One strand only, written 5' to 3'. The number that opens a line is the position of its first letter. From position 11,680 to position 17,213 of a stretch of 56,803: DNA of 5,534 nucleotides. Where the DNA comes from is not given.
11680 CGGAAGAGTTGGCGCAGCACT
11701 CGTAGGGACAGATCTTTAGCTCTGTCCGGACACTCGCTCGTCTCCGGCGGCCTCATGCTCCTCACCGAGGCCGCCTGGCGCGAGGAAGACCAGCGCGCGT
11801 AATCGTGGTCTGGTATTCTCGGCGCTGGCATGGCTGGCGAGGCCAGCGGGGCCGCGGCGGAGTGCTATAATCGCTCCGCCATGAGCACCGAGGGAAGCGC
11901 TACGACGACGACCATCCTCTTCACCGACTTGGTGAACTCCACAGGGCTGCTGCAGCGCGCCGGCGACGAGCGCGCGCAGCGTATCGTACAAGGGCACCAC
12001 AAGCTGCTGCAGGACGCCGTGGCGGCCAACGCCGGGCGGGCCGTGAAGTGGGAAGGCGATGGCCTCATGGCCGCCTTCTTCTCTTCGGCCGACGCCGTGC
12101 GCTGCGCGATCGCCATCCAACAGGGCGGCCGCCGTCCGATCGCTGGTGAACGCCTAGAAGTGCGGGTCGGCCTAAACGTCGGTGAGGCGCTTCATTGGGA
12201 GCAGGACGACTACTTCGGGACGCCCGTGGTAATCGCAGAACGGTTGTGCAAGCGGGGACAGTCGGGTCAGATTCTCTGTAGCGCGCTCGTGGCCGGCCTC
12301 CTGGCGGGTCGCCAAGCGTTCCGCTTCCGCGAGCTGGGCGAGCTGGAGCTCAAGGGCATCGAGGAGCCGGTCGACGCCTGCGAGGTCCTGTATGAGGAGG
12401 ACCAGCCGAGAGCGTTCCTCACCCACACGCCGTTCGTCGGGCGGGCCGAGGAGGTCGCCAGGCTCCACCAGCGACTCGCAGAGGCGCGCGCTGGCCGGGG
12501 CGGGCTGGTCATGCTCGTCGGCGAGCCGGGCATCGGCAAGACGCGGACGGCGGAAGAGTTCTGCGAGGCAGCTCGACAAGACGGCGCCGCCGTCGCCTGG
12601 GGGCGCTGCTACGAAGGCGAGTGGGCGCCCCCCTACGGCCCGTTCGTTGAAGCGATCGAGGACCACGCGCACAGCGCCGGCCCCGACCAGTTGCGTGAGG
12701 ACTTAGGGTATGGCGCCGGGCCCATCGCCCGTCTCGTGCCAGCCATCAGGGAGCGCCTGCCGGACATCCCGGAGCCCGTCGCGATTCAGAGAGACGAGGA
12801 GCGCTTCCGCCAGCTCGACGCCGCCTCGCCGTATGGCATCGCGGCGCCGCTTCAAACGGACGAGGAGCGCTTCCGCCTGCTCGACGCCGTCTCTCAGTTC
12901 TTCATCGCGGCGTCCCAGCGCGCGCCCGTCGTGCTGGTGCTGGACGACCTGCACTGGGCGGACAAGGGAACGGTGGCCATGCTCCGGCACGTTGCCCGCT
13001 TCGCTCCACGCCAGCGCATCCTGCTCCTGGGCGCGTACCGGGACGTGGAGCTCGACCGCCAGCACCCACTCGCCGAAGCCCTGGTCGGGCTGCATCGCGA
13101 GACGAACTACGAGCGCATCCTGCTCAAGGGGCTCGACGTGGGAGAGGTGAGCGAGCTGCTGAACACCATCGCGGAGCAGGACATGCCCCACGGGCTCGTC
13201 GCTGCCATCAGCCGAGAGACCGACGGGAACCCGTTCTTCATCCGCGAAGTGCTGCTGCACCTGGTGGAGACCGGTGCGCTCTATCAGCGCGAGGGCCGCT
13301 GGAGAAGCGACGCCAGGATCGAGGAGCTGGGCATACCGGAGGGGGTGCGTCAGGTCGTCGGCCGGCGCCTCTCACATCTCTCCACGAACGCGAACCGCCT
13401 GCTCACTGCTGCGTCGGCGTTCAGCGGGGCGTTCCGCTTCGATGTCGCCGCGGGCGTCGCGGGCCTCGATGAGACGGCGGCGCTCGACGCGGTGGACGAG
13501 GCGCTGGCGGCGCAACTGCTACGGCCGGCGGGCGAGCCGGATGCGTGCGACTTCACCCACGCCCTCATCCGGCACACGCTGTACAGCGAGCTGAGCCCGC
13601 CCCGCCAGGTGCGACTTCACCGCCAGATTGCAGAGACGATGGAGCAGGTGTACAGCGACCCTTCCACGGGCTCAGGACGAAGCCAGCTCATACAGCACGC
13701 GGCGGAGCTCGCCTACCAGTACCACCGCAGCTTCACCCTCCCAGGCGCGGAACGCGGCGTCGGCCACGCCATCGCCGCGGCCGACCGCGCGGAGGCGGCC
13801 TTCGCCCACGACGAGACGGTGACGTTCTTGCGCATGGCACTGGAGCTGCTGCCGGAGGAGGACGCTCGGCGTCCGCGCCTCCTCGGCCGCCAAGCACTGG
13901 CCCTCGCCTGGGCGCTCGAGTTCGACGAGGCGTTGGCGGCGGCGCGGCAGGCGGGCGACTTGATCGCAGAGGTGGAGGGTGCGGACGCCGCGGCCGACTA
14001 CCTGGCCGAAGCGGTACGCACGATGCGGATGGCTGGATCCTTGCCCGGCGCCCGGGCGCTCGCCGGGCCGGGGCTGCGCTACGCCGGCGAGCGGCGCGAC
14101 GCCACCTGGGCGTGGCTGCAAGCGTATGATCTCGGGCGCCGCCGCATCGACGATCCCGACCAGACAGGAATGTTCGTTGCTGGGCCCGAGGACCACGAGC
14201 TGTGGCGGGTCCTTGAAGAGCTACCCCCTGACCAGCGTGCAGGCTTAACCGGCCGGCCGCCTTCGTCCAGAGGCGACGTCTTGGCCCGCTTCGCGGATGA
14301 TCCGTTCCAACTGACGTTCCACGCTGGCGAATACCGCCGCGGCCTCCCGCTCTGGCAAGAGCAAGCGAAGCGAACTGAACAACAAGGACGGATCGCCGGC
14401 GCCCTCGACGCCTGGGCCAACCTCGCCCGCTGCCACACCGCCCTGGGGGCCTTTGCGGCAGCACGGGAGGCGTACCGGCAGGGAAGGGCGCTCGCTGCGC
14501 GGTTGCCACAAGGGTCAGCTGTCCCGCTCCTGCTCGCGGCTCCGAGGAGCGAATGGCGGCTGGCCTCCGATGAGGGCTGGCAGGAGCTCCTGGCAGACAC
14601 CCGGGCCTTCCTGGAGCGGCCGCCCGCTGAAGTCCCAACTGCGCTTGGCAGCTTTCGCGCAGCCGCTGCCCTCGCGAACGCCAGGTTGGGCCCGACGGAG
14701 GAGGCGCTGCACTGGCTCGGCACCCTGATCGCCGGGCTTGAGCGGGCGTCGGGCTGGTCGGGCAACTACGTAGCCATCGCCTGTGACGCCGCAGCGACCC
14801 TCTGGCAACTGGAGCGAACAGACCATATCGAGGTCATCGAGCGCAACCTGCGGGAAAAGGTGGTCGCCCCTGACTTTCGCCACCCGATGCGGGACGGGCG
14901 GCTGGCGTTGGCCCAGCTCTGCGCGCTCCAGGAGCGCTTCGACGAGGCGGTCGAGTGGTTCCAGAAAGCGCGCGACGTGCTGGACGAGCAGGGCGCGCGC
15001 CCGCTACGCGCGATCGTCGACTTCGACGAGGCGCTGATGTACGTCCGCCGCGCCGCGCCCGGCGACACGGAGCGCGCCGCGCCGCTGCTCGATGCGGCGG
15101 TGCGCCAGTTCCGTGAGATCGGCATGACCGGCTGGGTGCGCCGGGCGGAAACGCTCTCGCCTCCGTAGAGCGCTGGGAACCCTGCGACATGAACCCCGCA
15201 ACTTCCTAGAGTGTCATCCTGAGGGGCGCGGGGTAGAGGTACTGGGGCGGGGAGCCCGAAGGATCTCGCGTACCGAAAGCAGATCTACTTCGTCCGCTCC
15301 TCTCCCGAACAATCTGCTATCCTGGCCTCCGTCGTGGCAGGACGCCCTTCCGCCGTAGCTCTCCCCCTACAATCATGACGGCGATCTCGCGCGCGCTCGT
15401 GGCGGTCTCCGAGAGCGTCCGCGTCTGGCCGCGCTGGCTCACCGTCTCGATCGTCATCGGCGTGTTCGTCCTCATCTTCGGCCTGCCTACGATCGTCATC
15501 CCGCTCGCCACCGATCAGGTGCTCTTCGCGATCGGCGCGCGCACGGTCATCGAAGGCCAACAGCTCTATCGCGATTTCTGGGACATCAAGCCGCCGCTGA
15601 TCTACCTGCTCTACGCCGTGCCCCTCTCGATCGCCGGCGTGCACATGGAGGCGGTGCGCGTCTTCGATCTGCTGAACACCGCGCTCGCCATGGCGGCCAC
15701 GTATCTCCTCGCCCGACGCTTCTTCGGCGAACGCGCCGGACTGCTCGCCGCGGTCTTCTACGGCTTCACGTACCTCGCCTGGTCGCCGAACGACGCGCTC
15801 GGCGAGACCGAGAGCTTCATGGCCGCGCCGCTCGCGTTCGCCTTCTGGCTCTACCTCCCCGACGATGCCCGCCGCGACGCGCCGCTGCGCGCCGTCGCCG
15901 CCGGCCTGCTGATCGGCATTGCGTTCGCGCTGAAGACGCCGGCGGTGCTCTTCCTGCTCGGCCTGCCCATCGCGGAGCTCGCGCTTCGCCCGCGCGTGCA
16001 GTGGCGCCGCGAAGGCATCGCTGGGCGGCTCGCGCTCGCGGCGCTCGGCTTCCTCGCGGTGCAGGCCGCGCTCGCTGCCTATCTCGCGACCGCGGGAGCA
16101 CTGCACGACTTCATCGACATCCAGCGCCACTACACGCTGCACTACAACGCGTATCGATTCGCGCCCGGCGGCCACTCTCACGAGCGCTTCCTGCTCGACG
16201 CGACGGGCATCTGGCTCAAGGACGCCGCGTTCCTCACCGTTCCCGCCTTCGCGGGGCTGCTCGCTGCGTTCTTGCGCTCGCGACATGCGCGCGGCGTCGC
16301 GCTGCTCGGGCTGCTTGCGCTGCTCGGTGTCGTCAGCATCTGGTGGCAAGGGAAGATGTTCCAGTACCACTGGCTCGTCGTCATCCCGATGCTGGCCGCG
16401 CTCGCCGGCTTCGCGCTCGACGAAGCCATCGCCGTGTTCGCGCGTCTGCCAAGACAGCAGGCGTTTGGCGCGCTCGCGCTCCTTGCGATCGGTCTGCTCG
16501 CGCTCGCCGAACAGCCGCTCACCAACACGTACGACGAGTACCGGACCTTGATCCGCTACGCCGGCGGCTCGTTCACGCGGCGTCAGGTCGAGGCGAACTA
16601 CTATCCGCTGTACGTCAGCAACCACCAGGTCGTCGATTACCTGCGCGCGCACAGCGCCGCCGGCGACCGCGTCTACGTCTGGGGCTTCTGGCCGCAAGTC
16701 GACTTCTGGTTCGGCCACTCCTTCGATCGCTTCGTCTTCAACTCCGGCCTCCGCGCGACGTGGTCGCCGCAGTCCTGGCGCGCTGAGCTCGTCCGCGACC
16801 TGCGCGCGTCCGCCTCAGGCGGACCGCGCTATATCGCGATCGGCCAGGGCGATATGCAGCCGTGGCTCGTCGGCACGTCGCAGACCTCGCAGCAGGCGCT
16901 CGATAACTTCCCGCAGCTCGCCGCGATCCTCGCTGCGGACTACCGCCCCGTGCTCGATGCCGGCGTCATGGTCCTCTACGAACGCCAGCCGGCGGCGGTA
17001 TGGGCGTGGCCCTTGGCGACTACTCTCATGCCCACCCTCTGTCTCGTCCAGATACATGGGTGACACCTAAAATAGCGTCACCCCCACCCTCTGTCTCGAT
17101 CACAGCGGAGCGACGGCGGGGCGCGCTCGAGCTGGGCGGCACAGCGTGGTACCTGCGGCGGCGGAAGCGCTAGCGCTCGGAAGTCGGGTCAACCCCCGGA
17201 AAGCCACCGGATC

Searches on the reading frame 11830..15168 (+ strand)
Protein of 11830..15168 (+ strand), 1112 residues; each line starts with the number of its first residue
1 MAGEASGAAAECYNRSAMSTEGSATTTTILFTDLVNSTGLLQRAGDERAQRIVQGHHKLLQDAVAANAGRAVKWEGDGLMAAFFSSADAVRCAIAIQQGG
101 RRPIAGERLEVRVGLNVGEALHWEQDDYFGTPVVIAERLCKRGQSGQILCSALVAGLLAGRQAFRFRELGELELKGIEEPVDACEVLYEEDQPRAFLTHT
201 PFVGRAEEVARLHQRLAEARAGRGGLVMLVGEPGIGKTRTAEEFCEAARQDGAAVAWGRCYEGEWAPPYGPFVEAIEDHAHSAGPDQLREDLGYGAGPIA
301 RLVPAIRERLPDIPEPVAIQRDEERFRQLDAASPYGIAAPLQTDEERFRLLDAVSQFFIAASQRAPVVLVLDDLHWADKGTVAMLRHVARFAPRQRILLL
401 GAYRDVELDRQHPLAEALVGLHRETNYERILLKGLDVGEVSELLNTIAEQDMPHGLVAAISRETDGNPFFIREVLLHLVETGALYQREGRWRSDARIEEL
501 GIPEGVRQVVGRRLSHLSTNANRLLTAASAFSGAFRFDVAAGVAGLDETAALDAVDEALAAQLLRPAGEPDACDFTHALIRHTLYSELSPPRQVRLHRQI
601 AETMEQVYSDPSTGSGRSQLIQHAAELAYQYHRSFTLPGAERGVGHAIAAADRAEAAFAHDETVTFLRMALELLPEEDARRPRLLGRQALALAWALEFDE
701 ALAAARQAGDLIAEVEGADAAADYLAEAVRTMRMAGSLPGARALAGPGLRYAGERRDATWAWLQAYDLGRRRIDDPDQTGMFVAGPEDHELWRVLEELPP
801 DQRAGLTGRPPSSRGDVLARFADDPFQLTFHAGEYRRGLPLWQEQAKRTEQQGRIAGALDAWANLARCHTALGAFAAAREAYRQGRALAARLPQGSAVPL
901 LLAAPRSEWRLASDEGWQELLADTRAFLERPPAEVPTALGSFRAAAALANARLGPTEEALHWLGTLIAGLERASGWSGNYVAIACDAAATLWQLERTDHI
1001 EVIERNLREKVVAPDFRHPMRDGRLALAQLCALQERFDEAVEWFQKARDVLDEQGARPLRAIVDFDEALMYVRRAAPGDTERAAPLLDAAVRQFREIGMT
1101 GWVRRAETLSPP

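Call 29: search_protein_families(library=pfam, proteins=[window:11830-15168:+], max_evalue=0.001)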
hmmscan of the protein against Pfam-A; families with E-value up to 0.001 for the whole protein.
window:11830-15168:+ (1112 aa): 6 families
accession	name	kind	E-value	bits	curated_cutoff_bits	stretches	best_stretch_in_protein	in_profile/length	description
PF13191.12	AAA_16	-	5.8e-31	108.7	32.6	1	201-399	1-166/167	AAA ATPase domain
PF00211.25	Guanylate_cyc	-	2.1e-11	44.2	21.9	1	25-176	7-172/183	Adenylate and Guanylate cyclase catalytic domain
PF13401.12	AAA_22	-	1.2e-05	26.1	27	1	224-391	5-110/130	AAA domain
PF07719.23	TPR_2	-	4.1e-05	23.8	27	0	1026-1048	6-28/34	Tetratricopeptide repeat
PF00515.34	TPR_1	-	6.9e-05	22.9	27.8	0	860-884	2-26/34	Tetratricopeptide repeat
PF13181.12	TPR_8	-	0.00018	21.8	25.7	0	860-884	2-26/34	Tetratricopeptide repeat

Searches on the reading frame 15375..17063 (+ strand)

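Call 29: search_protein_families(library=pfam, proteins=[window:15375-17063:+], max_evalue=0.001)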
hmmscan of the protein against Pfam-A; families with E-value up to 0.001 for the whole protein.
window:15375-17063:+ (562 aa): 2 families
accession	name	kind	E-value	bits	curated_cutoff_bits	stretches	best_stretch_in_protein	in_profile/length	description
PF13231.12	PMT_2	-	3.6e-12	47.2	26.1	1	72-217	2-145/160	Dolichyl-phosphate-mannose-protein mannosyltransferase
PF09594.16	GT87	-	5.3e-08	33.3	25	1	74-317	4-234/237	Glycosyltransferase family 87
